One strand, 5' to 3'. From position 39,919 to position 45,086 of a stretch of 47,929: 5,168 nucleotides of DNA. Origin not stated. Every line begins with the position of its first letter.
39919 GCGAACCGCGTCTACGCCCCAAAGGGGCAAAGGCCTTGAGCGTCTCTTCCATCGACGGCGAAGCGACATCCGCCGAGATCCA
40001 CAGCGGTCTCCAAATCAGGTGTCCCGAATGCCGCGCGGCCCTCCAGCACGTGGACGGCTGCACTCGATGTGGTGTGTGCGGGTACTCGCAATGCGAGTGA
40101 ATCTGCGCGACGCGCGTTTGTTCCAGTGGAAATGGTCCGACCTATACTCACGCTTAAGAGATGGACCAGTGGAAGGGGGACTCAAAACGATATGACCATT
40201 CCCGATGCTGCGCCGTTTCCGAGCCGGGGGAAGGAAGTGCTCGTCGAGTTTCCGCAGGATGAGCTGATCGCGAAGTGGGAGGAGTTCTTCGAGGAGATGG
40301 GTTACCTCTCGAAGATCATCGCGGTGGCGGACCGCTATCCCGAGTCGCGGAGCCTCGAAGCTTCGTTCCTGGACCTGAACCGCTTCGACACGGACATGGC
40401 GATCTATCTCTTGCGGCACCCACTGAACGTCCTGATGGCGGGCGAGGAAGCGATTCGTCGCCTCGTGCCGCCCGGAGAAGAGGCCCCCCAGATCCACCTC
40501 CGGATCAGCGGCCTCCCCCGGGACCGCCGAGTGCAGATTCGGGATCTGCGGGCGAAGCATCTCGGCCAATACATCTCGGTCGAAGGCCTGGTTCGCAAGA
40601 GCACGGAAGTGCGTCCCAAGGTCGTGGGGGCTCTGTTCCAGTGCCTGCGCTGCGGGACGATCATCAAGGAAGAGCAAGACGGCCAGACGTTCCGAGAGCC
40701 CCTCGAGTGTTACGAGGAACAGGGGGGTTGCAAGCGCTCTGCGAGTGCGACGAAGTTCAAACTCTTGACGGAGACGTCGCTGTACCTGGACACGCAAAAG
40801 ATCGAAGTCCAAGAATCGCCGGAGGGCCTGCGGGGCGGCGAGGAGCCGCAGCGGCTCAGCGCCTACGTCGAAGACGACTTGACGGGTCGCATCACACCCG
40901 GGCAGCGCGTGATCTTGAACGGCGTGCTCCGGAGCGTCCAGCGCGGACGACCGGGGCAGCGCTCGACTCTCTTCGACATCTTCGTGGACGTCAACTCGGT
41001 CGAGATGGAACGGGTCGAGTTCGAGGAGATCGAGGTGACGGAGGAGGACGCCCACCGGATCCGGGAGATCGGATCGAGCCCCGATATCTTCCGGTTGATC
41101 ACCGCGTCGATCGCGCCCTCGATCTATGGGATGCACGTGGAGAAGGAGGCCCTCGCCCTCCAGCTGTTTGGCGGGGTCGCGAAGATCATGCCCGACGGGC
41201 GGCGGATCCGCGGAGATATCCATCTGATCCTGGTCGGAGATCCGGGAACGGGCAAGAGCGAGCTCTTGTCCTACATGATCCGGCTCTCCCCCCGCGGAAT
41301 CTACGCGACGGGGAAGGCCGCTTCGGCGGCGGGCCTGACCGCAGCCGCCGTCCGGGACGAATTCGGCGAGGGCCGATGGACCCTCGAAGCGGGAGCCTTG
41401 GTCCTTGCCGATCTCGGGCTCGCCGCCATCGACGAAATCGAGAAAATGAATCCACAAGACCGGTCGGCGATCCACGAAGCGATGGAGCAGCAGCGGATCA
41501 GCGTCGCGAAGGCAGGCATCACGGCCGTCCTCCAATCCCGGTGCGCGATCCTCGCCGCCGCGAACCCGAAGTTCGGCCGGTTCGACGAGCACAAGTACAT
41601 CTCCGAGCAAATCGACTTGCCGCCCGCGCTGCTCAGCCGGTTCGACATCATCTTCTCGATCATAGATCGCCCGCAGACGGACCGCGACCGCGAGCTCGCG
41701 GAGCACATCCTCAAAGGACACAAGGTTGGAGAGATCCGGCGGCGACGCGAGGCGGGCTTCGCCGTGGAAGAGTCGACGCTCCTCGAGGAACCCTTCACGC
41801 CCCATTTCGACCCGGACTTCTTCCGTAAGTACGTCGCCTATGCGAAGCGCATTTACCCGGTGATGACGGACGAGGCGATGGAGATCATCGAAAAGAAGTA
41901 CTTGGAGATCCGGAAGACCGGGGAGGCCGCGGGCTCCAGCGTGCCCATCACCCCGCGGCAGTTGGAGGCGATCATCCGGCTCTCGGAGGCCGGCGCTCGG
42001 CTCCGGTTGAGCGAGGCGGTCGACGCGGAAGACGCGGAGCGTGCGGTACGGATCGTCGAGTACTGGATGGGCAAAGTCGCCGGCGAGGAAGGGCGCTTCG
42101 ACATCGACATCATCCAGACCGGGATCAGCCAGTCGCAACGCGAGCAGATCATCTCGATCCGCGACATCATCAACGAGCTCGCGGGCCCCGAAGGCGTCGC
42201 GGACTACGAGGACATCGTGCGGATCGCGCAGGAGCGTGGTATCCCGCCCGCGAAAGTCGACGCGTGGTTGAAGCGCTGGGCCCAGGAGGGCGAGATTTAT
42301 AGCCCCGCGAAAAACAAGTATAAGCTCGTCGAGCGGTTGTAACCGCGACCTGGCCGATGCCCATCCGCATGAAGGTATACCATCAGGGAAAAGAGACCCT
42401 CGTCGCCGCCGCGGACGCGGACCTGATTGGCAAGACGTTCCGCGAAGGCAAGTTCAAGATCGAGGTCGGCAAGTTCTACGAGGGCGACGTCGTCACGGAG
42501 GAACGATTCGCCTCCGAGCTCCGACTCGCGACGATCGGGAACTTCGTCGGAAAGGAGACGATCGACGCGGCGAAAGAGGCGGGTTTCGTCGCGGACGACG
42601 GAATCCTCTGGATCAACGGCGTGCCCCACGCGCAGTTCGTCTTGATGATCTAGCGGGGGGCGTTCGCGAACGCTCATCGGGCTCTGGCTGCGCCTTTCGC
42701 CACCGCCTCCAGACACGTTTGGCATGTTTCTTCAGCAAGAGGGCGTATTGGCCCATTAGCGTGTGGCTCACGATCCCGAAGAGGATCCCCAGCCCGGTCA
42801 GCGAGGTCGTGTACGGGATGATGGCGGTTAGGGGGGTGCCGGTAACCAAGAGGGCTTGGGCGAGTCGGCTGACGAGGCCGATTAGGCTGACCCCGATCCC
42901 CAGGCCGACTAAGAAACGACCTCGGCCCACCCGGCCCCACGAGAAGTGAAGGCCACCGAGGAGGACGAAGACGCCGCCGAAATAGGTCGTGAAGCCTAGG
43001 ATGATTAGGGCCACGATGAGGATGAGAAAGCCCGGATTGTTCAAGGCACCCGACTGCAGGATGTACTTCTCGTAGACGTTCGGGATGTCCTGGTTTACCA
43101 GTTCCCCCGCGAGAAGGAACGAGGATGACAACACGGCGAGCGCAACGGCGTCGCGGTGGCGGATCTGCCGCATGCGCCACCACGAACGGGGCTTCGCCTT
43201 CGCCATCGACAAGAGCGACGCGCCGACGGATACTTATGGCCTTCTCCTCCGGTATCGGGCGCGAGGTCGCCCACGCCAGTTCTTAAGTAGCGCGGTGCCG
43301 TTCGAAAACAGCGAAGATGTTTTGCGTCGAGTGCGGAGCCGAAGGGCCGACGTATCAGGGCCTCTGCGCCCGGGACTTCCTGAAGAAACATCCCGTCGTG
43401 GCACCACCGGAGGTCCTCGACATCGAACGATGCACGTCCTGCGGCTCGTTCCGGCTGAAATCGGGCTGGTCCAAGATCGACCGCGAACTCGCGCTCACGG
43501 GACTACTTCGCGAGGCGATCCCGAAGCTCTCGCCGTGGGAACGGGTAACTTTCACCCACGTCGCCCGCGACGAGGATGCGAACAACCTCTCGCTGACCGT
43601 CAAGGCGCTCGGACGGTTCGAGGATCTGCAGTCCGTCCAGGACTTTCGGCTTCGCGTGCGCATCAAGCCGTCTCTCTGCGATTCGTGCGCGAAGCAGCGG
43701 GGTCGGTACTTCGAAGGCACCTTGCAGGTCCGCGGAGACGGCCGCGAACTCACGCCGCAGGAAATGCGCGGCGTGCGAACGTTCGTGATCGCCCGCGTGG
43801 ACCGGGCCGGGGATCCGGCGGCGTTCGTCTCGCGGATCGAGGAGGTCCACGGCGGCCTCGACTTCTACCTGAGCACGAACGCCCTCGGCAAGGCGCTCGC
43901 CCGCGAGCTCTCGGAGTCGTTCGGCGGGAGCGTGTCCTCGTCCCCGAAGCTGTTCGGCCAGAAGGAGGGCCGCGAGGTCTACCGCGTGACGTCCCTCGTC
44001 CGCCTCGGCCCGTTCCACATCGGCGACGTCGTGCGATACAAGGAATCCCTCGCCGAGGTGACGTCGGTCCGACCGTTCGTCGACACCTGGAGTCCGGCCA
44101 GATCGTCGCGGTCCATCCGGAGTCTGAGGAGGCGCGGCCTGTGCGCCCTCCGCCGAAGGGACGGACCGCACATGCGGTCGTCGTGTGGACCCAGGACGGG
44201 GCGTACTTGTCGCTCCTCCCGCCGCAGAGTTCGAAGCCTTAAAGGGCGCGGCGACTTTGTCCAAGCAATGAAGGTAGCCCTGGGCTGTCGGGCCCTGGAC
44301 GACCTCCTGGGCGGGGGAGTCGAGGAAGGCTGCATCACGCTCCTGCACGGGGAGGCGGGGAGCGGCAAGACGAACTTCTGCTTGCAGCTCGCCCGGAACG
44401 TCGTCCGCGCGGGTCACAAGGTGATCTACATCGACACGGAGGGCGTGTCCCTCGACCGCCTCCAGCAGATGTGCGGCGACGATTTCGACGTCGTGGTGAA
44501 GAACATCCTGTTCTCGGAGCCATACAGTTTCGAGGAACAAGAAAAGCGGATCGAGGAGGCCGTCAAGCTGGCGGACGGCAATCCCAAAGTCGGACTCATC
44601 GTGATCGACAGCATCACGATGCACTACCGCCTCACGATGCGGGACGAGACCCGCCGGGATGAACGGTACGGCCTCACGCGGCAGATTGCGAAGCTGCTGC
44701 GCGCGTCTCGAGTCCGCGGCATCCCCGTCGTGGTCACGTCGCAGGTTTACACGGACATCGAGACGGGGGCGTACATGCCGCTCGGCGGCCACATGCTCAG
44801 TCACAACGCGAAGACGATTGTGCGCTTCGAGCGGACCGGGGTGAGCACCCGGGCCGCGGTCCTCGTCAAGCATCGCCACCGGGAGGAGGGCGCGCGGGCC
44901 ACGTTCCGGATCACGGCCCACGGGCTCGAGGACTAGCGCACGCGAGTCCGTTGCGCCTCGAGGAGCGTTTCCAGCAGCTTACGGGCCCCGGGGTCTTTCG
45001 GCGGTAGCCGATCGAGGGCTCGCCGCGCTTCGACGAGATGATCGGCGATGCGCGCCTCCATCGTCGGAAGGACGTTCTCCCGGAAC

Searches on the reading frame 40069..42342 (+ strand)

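Call 76: search_protein_families(library=pfam, proteins=[window:40069-42342:+], max_evalue=0.00001)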
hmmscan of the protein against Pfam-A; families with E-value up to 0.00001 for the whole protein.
window:40069-42342:+ (757 aa): 5 families
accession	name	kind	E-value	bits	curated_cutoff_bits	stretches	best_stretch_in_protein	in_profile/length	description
PF00493.29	MCM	-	1.8e-90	302.4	23.3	1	328-551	2-224/224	MCM P-loop domain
PF17207.9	MCM_OB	-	5.6e-29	100.9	24.8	1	156-290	1-125/126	MCM OB domain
PF17855.7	MCM_lid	-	1.4e-27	96.4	27.4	1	583-664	1-84/87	MCM AAA-lid domain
PF01078.27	Mg_chelatase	-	1.3e-07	31.6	20.3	0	435-501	94-159/207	Magnesium chelatase, subunit ChlI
PF07726.17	AAA_3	-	5.8e-06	26.7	27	0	385-500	1-112/131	ATPase family associated with various cellular activities (AAA)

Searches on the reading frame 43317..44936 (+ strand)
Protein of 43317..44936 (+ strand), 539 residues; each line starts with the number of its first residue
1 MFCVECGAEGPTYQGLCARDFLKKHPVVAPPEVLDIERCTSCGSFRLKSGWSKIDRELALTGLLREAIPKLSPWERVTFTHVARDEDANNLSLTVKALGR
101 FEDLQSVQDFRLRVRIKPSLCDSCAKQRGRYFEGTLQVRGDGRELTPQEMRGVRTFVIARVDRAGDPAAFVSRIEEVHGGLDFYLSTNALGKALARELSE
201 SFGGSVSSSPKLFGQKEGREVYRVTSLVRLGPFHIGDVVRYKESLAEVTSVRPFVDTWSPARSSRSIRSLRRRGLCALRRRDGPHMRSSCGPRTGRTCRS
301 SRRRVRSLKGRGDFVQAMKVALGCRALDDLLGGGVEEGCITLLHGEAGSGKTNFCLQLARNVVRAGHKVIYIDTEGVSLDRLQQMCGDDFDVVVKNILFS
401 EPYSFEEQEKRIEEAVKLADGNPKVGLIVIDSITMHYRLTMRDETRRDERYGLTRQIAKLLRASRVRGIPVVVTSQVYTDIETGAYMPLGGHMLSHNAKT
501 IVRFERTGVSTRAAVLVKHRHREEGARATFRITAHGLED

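Call 76: search_protein_families(library=pfam, proteins=[window:43317-44936:+], max_evalue=0.00001)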
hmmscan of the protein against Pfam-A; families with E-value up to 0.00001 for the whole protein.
window:43317-44936:+ (539 aa): 8 families
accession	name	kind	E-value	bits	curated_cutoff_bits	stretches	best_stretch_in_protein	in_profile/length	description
PF04981.18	NMD3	-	1.2e-41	143.3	24.9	1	3-230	1-243/243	NMD3 family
PF08423.17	Rad51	-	2.3e-25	89.7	22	1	317-539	5-243/244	Rad51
PF06745.19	ATPase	-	3.2e-11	43.5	26.6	1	323-504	4-187/231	KaiC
PF13481.12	AAA_25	-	4.2e-09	36.8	27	1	326-476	21-189/195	AAA domain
PF00154.27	RecA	-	1.5e-07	31.6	27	1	318-435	31-141/262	recA bacterial DNA recombination protein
PF05707.18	Zot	-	1.5e-07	31.5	20.3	1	340-481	2-131/197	Zonular occludens toxin (Zot)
PF13479.12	AAA_24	-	1.8e-07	31.6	27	1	342-449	6-89/195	AAA domain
PF03796.21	DnaB_C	-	3.8e-06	26.9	27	0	322-397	4-79/255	DnaB-like helicase C terminal domain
